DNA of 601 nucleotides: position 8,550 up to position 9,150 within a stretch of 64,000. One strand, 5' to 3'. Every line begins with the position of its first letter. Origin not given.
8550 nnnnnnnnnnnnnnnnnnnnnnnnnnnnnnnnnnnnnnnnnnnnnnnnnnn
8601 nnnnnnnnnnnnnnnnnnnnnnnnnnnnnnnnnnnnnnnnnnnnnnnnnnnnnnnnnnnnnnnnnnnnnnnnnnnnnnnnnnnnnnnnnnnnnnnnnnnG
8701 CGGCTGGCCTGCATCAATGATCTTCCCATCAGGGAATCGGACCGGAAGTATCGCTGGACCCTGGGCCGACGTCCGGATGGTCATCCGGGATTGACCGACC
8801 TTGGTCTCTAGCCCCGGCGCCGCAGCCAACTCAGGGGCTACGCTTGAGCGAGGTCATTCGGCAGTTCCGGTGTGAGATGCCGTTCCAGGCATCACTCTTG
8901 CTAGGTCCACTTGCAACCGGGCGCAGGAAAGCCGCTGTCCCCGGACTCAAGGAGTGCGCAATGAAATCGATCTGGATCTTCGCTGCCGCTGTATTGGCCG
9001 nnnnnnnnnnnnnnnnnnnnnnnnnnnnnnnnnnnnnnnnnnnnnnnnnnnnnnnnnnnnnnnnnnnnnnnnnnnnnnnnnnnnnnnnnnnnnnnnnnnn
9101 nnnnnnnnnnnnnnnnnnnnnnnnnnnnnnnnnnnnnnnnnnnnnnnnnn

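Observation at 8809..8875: Unexplained 24-nt element present twice, each exactly 19 nt after a TAG stop codon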

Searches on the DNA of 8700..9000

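Call 45: search_rna_families(source=window, start=8700, end=9000, threshold=evalue, max_evalue=10)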
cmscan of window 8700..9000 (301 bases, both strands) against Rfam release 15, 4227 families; matches with E-value up to 10: 0.
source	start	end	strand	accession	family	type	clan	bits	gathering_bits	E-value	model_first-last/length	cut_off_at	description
